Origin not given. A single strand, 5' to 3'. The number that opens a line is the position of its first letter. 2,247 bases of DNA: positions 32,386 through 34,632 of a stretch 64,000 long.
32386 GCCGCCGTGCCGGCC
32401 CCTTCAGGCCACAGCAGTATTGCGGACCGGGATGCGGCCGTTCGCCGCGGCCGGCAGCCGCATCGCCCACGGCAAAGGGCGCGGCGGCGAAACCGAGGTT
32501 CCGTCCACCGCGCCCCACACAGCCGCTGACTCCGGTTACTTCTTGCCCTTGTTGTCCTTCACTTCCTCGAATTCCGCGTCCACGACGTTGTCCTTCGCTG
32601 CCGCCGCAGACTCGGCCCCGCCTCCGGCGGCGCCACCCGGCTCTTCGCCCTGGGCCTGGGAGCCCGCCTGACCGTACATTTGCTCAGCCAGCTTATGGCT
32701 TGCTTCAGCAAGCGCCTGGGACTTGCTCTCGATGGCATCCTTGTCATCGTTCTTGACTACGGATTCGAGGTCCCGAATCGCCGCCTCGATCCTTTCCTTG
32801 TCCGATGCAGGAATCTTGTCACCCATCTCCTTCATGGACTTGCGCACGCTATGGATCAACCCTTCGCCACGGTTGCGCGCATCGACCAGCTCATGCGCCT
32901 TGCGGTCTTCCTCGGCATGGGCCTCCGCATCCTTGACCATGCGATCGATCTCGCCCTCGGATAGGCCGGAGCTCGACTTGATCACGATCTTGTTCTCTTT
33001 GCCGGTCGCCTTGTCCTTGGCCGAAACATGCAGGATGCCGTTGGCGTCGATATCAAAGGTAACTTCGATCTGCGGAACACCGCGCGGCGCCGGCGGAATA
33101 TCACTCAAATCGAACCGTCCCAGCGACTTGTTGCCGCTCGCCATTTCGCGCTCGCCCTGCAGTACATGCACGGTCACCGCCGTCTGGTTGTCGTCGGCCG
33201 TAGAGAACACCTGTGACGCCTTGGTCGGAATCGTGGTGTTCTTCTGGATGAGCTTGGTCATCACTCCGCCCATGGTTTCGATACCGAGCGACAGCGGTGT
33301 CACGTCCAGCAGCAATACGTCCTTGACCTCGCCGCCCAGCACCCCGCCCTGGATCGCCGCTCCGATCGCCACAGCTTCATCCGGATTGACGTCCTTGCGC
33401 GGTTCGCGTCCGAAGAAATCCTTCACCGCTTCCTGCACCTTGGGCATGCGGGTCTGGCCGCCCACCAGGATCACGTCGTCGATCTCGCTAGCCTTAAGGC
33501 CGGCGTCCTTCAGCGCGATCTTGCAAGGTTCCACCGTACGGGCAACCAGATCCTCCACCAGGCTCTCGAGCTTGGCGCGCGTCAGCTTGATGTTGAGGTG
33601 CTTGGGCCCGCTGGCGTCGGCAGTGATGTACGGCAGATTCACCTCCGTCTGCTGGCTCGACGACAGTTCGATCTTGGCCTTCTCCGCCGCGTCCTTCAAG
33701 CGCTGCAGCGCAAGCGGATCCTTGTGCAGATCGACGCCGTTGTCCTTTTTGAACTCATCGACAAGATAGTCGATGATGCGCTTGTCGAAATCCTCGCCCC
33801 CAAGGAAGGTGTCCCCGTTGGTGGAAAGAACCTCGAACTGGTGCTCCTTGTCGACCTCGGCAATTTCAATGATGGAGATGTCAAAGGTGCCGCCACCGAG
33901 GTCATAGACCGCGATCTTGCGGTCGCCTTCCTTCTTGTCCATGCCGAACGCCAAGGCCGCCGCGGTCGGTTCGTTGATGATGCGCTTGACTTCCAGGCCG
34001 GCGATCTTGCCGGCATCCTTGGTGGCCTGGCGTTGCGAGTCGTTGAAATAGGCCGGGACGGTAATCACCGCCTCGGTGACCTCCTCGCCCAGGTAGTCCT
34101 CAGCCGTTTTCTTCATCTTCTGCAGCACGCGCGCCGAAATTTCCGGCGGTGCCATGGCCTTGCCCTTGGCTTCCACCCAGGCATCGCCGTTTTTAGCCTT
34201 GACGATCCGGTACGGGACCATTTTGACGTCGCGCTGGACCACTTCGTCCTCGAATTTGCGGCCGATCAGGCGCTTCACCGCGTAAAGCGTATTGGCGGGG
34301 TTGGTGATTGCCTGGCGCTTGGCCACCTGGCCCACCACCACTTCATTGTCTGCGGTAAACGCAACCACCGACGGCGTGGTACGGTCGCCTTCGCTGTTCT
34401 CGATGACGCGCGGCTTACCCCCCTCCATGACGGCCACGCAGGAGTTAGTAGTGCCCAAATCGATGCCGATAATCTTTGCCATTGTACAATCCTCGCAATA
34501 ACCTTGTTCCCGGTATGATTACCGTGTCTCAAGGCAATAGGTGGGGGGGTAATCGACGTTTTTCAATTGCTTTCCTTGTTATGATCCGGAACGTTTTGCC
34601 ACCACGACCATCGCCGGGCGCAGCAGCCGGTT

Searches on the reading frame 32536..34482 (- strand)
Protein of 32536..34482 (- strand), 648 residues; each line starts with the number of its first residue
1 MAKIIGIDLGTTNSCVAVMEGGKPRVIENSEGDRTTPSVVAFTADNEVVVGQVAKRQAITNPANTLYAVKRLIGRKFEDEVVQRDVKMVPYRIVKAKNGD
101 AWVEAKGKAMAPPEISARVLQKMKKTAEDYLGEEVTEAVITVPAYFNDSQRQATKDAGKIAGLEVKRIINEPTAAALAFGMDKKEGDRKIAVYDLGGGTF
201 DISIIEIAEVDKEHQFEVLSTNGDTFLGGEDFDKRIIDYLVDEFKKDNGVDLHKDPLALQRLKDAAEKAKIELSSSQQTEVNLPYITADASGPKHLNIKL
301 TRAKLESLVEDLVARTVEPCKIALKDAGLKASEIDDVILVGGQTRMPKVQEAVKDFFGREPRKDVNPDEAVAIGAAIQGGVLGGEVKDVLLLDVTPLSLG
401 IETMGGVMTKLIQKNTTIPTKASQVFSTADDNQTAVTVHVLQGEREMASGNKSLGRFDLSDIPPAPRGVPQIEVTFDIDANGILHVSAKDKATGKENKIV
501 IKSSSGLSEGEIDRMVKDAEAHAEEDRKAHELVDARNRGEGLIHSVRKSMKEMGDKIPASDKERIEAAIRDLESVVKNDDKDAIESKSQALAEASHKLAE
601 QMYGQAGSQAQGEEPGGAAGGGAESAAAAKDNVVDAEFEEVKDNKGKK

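Call 61: search_protein_families(library=ncbifam, proteins=[window:32536-34482:-], max_evalue=1e-10)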
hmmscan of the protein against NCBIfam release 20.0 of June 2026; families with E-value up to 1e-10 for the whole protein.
window:32536-34482:- (648 aa): 12 families
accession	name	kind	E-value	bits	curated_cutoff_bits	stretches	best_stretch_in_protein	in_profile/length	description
NF001413.0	PRK00290.1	equivalog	0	1067.3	648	1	1-645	1-625/625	molecular chaperone DnaK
TIGR02350.1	prok_dnaK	equivalog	1.5e-297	987.8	822.55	1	3-603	1-595/596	molecular chaperone DnaK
NF009947.0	PRK13411.1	equivalog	1.9e-258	859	1002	1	1-612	1-609/662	molecular chaperone DnaK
NF009946.0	PRK13410.1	equivalog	3.7e-250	831.7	1019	1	1-607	1-606/669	molecular chaperone DnaK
NF003520.0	PRK05183.1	subfamily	2.1e-193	644.1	620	1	4-603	21-605/621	Fe-S protein assembly chaperone HscA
TIGR01991.1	HscA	equivalog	3.2e-190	633.6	708.55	1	5-602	2-584/600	Fe-S protein assembly chaperone HscA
NF002399.0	PRK01433.1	equivalog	6.4e-130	434.5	743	1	4-597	21-572/595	Fe-S protein assembly chaperone HscA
NF008673.0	PRK11678.1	equivalog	2.5e-24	86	331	0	116-234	130-257/450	molecular chaperone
NF010539.0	PRK13927.1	subfamily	4.6e-14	52.1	293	0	120-374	83-321/339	rod shape-determining protein MreB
NF011660.0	PRK15080.1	equivalog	1.1e-13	51.1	182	0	117-210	76-163/277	ethanolamine utilization protein EutJ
TIGR02529.1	EutJ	subfamily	1.1e-12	47.9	152.1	1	116-210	42-130/239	ethanolamine utilization protein EutJ family protein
TIGR00904.1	mreB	subfamily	5.6e-12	45.4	365.75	0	137-375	100-322/334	MreB/Mrl family cell shape determining protein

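Call 67: list_cluster_members(proteins=[window:32536-34482:-, window:10155-11429:-, window:16406-17758:-, window:42800-43273:+, window:143-1612:-, window:56424-59639:-, window:59641-60855:-, window:54259-55548:-, window:51249-52271:-, window:43907-45094:+])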
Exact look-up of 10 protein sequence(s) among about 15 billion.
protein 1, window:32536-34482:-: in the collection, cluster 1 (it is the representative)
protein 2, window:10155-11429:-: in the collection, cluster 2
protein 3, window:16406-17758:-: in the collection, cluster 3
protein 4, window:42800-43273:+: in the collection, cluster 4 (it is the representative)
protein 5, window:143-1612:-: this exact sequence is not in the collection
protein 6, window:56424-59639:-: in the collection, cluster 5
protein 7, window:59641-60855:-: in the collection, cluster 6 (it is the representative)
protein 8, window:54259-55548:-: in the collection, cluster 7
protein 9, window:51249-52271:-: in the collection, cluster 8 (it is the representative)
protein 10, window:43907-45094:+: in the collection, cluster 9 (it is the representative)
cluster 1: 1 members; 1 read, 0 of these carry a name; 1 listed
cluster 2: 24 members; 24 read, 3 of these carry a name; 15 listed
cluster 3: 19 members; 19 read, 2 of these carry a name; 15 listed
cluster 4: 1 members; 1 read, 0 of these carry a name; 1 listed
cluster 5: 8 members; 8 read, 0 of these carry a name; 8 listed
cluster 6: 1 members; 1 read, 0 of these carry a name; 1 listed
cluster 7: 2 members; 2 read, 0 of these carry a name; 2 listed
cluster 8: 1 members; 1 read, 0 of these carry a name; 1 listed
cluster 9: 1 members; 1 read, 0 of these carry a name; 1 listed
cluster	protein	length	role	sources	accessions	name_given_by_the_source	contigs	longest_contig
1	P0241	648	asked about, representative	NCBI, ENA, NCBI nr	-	-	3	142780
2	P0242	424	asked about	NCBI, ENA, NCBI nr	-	-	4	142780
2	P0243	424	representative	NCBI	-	-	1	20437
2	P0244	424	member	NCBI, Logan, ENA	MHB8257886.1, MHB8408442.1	MAG: NADH-quinone oxidoreductase subunit NuoF [Acidiferrobacterales bacterium]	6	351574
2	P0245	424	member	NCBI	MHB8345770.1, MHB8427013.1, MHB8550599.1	MAG: NADH-quinone oxidoreductase subunit NuoF [Acidiferrobacterales bacterium]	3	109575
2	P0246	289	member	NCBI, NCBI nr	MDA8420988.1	MAG: SLBB domain-containing protein, partial [Pseudomonadota bacterium] | SLBB domain-containing protein [Pseudomonadota bacterium]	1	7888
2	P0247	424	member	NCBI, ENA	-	-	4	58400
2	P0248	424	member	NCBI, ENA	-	-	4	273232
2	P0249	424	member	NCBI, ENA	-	-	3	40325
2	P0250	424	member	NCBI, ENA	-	-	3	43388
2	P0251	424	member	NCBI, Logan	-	-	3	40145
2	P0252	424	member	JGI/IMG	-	-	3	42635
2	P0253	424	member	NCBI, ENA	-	-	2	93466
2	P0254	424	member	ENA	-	-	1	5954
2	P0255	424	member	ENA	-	-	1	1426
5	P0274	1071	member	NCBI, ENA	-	-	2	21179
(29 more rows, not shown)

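Call 68: find_encoding_contigs(protein=P0274, flank=10000, max_places=3)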
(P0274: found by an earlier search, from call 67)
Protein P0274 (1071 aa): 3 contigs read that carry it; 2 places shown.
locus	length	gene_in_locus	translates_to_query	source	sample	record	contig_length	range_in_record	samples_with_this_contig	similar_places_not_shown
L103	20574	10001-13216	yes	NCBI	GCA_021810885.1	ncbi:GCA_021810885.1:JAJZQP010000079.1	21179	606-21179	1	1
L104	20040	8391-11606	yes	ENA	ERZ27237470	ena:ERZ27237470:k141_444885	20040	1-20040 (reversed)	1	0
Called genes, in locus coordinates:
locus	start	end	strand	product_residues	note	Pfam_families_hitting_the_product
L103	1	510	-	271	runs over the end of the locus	PF07592:DDE_Tnp_ISAZ013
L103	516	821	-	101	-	-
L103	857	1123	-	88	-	-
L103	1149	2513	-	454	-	PF02417:Chromate_transp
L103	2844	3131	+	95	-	-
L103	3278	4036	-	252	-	PF00027:cNMP_binding, PF13545:HTH_Crp_2, PF00325:Crp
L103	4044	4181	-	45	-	-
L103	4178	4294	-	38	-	-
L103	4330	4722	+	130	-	-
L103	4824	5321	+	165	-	PF01206:TusA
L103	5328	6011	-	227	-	PF02613:Nitrate_red_del (faint)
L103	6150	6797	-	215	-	PF01609:DDE_Tnp_1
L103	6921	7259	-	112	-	PF14294:DUF4372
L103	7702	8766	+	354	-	PF12838:Fer4_7, PF13237:Fer4_10 (weak), PF13247:Fer4_11, PF13187:Fer4_9 (weak), PF25160:LdpA_Fe-S-bd (weak), PF00037:Fer4, PF12797:Fer4_2 (weak), PF12837:Fer4_6 (weak), +1 more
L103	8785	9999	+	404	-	PF03916:NrfD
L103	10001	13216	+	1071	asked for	PF04879:Molybdop_Fe4S4 (weak), PF00384:Molybdopterin (faint), PF01568:Molydop_binding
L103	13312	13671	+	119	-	PF13609:Porin_4, PF00267:Porin_1 (weak)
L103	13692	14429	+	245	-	PF13609:Porin_4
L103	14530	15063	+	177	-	PF00994:MoCF_biosynth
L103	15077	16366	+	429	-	PF03453:MoeA_N, PF00994:MoCF_biosynth, PF03454:MoeA_C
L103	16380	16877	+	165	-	PF01967:MoaC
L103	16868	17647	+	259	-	PF00899:ThiF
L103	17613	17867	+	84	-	PF02597:ThiS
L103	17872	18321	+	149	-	PF02391:MoaE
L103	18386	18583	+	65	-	PF02416:TatA_B_E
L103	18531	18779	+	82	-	-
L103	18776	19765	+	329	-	PF04055:Radical_SAM, PF06463:Mob_synth_C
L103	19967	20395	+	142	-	PF00581:Rhodanese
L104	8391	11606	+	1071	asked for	PF04879:Molybdop_Fe4S4 (weak), PF00384:Molybdopterin (faint), PF01568:Molydop_binding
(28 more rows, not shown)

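Call 73: search_protein_families(library=ncbifam, proteins=[L103:4330-4722:+, L103:19967-20395:+], max_evalue=0.00001)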
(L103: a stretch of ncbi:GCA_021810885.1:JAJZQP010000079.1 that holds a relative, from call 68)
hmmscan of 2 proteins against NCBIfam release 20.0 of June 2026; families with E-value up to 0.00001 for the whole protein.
L103:4330-4722:+ (130 aa): 0 families

L103:19967-20395:+ (142 aa): 2 families
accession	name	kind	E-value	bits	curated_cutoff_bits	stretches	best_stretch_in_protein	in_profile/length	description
NF001195.0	PRK00162.1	equivalog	6.1e-09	36.1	102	1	82-118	59-95/108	thiosulfate sulfurtransferase GlpE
NF006444.0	PRK08762.1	equivalog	1.5e-07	30.4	449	1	8-117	16-105/387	molybdopterin-synthase adenylyltransferase MoeB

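Call 93: search_protein_families(library=pfam, proteins=[L103:18531-18779:+, L103:4330-4722:+], max_evalue=0.05)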
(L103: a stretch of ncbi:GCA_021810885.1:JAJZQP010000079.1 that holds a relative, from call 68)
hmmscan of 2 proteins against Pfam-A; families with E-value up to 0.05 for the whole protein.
L103:18531-18779:+ (82 aa): 0 families

L103:4330-4722:+ (130 aa): 0 families
